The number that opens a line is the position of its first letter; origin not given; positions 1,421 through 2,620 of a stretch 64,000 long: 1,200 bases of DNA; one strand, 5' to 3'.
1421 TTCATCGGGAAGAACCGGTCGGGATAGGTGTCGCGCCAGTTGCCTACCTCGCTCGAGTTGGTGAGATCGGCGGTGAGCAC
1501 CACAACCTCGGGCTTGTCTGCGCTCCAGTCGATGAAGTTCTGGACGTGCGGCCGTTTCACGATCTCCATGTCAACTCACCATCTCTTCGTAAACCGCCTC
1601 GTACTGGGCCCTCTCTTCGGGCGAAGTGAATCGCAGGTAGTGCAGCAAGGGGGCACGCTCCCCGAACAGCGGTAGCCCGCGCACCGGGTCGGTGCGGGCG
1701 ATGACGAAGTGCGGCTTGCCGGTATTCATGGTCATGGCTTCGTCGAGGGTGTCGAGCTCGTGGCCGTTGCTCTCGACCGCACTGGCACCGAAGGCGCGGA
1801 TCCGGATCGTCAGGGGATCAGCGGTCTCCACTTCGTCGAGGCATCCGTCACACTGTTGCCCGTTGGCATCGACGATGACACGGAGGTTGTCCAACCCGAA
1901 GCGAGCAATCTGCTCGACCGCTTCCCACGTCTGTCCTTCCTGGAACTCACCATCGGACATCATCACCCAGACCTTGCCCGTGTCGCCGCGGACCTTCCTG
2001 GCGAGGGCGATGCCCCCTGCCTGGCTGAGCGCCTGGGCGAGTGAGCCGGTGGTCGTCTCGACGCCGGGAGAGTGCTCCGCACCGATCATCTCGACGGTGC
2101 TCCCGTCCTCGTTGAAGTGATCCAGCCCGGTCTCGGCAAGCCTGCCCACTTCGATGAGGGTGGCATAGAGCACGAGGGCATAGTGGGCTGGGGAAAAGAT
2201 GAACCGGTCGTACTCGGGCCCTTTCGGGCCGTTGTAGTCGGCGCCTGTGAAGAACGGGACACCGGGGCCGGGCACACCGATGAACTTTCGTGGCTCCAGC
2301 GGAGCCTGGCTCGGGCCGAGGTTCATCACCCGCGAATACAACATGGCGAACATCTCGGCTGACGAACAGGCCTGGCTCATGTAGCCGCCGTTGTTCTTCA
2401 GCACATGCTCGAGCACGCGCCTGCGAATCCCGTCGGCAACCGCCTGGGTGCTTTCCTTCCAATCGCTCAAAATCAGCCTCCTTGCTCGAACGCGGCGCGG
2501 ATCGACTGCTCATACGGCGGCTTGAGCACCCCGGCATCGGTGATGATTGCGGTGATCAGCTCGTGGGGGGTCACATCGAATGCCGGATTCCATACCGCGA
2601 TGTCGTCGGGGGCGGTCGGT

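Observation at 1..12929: Twelve-gene coupled operon joining a ribose-type ABC importer to MtnK, two MtnA-type isomerases, a RuBisCO-like protein, split transketolase, an LsrF-like thiolase, a muconolactone-isomerase-fold protein and an aldolase-SDR fusion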

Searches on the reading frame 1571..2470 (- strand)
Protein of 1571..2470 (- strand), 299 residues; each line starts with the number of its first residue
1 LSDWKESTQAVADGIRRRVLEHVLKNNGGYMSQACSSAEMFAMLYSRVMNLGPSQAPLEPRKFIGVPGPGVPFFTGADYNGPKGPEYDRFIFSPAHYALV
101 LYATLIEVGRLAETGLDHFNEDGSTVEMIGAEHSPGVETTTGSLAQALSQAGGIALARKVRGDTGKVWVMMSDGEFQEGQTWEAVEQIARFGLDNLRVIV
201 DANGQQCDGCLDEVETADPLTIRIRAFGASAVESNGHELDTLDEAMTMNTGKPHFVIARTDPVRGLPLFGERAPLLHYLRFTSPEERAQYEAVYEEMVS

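Call 7: search_protein_families(library=pfam, proteins=[window:1571-2470:-], max_evalue=0.001)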
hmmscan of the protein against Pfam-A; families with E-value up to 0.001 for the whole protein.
window:1571-2470:- (299 aa): 2 families
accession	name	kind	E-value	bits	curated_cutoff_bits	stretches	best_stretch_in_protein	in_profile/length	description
PF00456.26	Transketolase_N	-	5.4e-21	75.4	22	1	81-260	49-243/334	Transketolase, thiamine diphosphate binding domain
PF13292.11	DXP_synthase_N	-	8.6e-07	28.9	21.2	1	140-204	109-172/274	1-deoxy-D-xylulose-5-phosphate synthase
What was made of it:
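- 1571..2470 (-): Transketolase N-terminal (ThDP-binding) subunit, non-canonical subfamily. PF00456 (call 7).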

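Call 8: search_protein_families(library=ncbifam, proteins=[window:1571-2470:-], max_evalue=0.001)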
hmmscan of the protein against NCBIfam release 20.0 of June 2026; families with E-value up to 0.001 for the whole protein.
window:1571-2470:- (299 aa): 8 families
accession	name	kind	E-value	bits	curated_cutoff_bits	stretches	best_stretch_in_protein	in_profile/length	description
NF004559.0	PRK05899.2-5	equivalog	1.2e-44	152.6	488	1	78-269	62-256/627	transketolase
NF004556.0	PRK05899.2-2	equivalog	2.8e-28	98.6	575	1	81-261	63-245/639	transketolase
NF004558.0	PRK05899.2-4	equivalog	2.6e-20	72.4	788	1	82-259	51-238/651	transketolase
TIGR00232.1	tktlase_bact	equivalog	7.6e-18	64.2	682.25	1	81-260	47-241/654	transketolase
TIGR00759.1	aceE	equivalog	5.6e-06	24.6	859.9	1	86-211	129-265/885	pyruvate dehydrogenase (acetyl-transferring), homodimeric type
TIGR03186.1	AKGDH_not_PDH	exception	3.2e-05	22.4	1408.3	1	160-211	214-265/889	alpha-ketoglutarate dehydrogenase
NF008968.0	PRK12315.1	subfamily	0.00012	20.5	510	1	142-205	114-176/582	1-deoxy-D-xylulose-5-phosphate synthase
TIGR03182.1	PDH_E1_alph_y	equivalog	0.00031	19.8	393.85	1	144-247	112-214/315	pyruvate dehydrogenase (acetyl-transferring) E1 component subunit alpha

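Call 31: search_solved_structures(query=window:1571-2470:-, max_evalue=0.00001, show_alignments=3)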
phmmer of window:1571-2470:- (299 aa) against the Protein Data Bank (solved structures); distinct sequences matched with E-value up to 0.00001: 39.
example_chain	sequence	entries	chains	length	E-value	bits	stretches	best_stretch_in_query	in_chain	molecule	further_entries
6yak_AAA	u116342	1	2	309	7.9e-33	117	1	80-272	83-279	N-terminal component of the split chain transketolase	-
3mos_A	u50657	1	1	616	3.6e-21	78.7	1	80-267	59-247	Transketolase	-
3ooy_A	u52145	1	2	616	3.9e-21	78.6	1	81-267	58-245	Transketolase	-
4kxu_A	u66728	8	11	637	3.9e-21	78.6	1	80-267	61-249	Transketolase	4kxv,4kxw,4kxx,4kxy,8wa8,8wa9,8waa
6rjb_A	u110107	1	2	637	3.9e-21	78.6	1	80-267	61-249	Transketolase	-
6ha3_A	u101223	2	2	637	1e-20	77.2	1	80-267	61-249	Transketolase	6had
2e6k_A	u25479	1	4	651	3.6e-15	59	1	82-247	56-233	Transketolase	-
7wrr_A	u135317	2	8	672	3.8e-15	59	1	82-247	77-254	Transketolase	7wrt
5vrb_A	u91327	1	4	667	1.2e-13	54.1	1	81-260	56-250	Transketolase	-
8r3s_A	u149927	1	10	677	3.9e-13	52.4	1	87-250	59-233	Transketolase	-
3l84_A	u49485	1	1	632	7.6e-13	51.4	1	81-266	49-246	Transketolase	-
3m34_A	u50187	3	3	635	7.6e-13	51.4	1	81-266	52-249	Transketolase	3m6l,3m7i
3uk1_A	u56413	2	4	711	1.1e-12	50.9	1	81-260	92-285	Transketolase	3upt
8r3o_A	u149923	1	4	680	7.4e-12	48.1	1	80-261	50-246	Transketolase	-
3rim_A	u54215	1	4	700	1.1e-11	47.5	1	88-260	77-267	Transketolase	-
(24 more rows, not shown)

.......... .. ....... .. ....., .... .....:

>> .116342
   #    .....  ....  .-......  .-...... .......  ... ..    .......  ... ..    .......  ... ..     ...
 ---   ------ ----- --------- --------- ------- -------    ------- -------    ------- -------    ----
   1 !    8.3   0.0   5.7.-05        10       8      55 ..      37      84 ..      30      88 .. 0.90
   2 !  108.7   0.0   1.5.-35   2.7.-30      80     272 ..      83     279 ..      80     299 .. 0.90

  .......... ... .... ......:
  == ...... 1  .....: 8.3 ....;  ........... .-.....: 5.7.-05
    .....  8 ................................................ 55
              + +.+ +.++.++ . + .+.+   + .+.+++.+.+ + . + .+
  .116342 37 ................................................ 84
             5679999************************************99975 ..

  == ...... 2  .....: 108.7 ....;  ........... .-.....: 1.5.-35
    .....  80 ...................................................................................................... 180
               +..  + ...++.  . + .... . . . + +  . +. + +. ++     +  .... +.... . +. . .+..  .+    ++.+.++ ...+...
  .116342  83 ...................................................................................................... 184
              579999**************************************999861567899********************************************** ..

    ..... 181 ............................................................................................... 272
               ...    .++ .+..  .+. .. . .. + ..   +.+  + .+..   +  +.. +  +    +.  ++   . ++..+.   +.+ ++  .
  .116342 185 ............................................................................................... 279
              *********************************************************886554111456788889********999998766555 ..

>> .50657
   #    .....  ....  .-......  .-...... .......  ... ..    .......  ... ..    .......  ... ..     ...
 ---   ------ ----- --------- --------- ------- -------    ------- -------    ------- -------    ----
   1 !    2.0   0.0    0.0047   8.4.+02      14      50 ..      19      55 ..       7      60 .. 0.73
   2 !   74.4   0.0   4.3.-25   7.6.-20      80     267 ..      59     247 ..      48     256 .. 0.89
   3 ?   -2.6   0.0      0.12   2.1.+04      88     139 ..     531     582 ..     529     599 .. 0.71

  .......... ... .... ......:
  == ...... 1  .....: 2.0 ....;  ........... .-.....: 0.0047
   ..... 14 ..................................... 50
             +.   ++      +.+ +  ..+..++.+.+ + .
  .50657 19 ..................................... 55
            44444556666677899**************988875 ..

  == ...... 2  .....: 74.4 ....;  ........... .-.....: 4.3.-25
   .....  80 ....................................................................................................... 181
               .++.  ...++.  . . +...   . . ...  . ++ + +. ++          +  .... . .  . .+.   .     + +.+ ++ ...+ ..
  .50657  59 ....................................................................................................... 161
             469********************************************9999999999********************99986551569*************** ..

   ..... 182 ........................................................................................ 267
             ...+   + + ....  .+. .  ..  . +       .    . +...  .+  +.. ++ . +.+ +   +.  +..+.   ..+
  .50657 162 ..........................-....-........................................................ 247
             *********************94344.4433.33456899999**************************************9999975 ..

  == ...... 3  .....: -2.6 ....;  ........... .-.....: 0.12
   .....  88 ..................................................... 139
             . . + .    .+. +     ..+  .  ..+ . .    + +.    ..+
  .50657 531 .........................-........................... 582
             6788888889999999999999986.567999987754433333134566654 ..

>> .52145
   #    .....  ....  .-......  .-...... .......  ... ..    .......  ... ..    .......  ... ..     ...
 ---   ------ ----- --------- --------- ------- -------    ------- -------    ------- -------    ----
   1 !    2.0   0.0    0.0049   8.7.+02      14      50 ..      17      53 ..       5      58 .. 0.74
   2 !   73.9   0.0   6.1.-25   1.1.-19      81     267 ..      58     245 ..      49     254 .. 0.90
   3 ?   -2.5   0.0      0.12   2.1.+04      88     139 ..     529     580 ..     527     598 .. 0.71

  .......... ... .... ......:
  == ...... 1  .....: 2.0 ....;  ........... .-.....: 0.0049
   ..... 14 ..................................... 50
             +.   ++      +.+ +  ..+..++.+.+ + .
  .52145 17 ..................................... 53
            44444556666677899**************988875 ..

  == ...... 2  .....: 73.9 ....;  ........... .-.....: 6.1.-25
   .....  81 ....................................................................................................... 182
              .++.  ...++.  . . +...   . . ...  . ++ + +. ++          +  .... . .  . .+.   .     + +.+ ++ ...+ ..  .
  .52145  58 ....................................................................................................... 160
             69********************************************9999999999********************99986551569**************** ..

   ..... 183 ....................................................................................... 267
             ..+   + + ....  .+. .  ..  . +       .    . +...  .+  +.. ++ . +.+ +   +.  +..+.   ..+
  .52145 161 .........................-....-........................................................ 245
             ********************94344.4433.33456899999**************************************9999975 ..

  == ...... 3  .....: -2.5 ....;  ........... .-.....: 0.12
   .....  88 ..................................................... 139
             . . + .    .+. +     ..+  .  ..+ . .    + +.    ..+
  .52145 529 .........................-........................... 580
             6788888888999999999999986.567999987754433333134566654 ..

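Call 81: search_protein_representatives(protein=window:1571-2470:-)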
Query: 299 residues. Proteins with E-value up to 0.001 (for the whole library): 6363; up to 1e-10: 2819; up to 1e-30: 86. The best 150 are listed.
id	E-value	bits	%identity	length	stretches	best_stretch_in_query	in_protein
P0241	2.2e-107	374.9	60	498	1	10-297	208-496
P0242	3.4e-97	341.4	55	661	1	2-296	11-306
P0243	2.7e-93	328.6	54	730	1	7-297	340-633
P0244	2.2e-91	322.3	54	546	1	9-297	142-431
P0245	4.6e-89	314.8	52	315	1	3-296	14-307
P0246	4.4e-87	308.3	52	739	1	9-290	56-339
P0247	6.7e-82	291.2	53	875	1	9-297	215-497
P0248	3.9e-80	285.5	49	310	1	3-291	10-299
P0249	1.6e-72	260.4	60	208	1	96-295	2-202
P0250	1.6e-69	250.6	63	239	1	6-186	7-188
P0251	6.5e-66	238.8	58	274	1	4-201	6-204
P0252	1.7e-65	237.4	54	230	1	3-213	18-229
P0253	4.1e-63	229.6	46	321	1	7-297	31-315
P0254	9.2e-62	225.1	47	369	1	10-285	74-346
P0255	1.2e-60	221.4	46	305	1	10-292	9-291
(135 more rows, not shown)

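Call 83: list_cluster_members(proteins=[P0247, P0246, P0243, P0244, P0242, P0241])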
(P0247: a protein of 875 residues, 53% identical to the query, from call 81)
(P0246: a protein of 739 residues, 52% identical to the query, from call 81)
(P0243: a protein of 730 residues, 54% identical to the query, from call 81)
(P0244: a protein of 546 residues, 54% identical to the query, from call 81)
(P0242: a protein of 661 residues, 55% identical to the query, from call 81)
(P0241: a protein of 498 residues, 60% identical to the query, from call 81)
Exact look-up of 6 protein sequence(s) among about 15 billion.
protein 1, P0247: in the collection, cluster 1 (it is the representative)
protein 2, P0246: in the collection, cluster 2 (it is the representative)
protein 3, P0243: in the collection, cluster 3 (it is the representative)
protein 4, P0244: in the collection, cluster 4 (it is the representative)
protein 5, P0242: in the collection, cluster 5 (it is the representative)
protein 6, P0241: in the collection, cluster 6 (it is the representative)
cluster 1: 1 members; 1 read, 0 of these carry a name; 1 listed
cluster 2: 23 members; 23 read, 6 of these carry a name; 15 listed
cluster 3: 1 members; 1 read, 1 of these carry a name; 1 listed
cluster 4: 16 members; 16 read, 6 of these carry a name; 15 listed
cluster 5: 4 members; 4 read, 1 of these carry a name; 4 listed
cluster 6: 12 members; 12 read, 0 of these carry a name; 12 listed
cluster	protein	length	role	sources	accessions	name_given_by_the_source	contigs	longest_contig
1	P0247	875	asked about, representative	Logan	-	-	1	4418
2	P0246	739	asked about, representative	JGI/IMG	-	-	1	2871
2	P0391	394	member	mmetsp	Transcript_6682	Transcript_6682/g.13677 ORF Transcript_6682/g.13677 Transcript_6682/m.13677 type:complete ...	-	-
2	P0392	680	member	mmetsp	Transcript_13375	Transcript_13375/g.28040 ORF Transcript_13375/g.28040 Transcript_13375/m.28040 ...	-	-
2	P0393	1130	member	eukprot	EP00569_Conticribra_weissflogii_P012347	CAMPEP_0171385234 /NCGR_PEP_ID=MMETSP0879-20121228/38880_1 /TAXON_ID=67004 ...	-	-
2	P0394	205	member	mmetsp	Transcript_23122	Transcript_23122/g.48842 ORF Transcript_23122/g.48842 Transcript_23122/m.48842 ...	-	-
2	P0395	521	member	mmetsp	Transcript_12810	Transcript_12810/g.25035 ORF Transcript_12810/g.25035 Transcript_12810/m.25035 ...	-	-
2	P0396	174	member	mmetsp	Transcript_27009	Transcript_27009/g.55592 ORF Transcript_27009/g.55592 Transcript_27009/m.55592 ...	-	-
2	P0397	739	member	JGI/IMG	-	-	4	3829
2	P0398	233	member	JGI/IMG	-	-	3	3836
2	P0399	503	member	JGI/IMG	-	-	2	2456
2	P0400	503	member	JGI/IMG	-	-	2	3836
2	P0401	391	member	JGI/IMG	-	-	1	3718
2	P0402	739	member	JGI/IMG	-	-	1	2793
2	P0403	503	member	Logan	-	-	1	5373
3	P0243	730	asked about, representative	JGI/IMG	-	transketolase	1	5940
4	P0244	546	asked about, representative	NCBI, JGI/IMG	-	transketolase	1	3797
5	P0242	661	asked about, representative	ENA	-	-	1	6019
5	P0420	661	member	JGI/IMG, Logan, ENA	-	-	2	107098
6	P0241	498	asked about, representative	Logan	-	-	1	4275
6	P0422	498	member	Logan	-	-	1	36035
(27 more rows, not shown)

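Call 88: find_encoding_contigs(protein=P0420, flank=10000, max_places=2)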
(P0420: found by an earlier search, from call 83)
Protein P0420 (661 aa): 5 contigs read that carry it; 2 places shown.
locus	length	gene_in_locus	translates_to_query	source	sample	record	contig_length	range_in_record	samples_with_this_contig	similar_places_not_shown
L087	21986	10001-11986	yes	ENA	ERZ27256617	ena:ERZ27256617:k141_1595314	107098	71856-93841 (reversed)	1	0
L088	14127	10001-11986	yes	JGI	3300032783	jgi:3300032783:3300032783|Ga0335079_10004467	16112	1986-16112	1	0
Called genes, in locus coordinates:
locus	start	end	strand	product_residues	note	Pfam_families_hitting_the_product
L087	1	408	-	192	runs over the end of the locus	PF01613:Flavin_Reduct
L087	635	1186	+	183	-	-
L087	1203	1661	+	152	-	PF04074:DUF386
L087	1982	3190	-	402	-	PF01053:Cys_Met_Meta_PP, PF00155:Aminotran_1_2, PF01212:Beta_elim_lyase (weak), PF01041:DegT_DnrJ_EryC1 (weak)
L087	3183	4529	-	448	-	PF00291:PALP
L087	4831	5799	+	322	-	PF00248:Aldo_ket_red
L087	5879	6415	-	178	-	-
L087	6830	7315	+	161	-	PF02810:SEC-C (weak), PF17775:YchJ_M-like, PF02810:SEC-C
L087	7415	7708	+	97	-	-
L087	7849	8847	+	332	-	PF01116:F_bP_aldolase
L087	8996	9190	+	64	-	-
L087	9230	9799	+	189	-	PF01625:PMSR, PF20939:MsrA_helical (weak)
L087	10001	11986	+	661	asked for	PF00456:Transketolase_N, PF02779:Transket_pyr, PF02780:Transketolase_C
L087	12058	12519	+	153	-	PF02627:CMD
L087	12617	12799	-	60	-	-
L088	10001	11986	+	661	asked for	PF00456:Transketolase_N, PF02779:Transket_pyr, PF02780:Transketolase_C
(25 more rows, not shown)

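Call 90: find_encoding_contigs(protein=P0422, flank=10000, max_places=2)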
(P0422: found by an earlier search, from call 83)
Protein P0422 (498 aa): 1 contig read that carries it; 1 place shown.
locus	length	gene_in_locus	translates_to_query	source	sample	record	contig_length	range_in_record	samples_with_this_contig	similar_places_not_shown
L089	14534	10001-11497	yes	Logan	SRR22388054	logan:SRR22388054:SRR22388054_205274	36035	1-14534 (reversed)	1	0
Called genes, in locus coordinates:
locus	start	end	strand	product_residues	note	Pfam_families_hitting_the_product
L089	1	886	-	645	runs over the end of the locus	PF00596:Aldolase_II, PF00106:adh_short, PF13561:adh_short_C2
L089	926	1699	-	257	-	PF00106:adh_short, PF01370:Epimerase (faint), PF08659:KR, PF13561:adh_short_C2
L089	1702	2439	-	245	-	PF00106:adh_short, PF08659:KR, PF01370:Epimerase (weak), PF13561:adh_short_C2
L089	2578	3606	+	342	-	PF01008:IF-2B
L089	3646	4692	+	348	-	PF02608:Bmp, PF13407:Peripla_BP_4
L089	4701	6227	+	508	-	PF00005:ABC_tran, PF13304:AAA_21 (faint), PF13555:AAA_29 (faint), PF00005:ABC_tran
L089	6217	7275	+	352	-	PF02653:BPD_transp_2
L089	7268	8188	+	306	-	PF02653:BPD_transp_2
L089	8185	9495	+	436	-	PF01979:Amidohydro_1, PF07969:Amidohydro_3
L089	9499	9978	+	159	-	PF06172:Cupin_5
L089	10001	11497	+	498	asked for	PF13292:DXP_synthase_N (faint), PF00456:Transketolase_N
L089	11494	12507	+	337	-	PF02779:Transket_pyr, PF02780:Transketolase_C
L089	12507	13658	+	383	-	PF00016:RuBisCO_large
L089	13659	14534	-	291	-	?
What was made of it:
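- The same TKN-TKC-RLP trio occurs in an unrelated 51%-GC lineage, with a nucleoside-type importer (L089, call 90).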

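Call 96: find_homologous_proteins(query=L089:2-886:-, max_evalue=1e-30)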
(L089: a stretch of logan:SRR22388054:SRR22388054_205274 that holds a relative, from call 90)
Query L089:2-886:- (295 aa): 4138 proteins with E <= 1e-30 among 7052 candidates; the best 120 are listed.
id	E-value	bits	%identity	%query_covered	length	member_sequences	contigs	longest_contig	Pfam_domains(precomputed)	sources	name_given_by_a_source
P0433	4.1e-116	406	64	99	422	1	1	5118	PF00596.28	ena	-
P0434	6.3e-115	402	64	99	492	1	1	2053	PF00596.28,PF13561.13,PF00106.32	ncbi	ncbi:MAG: SDR family NAD(P)-dependent oxidoreductase, partial [Acidimicrobiia bacterium]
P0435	5.8e-111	389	62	99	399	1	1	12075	PF00596.28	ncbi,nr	ncbi:MAG TPA: class II aldolase/adducin family protein, partial [Ilumatobacteraceae bacterium]|nr:cl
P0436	3.6e-110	386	61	96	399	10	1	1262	PF00596.28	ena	-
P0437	8.6e-108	378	58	99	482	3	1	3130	PF00596.28,PF00106.32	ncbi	-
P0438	2.4e-107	377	59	99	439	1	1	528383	PF00596.28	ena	-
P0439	5.2e-107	376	59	98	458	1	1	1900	PF00596.28,PF00106.32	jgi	jgi:rhamnose utilization protein RhaD (predicted bifunctional aldolase and dehydrogenase)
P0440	6.6e-107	376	59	98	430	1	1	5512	PF00596.28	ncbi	-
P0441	6.9e-107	375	61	98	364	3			PF00596.28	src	-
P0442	1.6e-106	374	61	98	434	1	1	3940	PF00596.28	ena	-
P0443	1.7e-106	374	59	96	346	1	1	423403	PF00596.28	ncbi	-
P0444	2.1e-106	374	59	99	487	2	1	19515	PF00596.28,PF13561.13,PF00106.32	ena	-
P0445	5.1e-105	369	58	99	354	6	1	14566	PF00596.28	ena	-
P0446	1.4e-104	368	58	98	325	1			PF00596.28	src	-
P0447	2.7e-104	367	60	95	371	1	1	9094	PF00596.28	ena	-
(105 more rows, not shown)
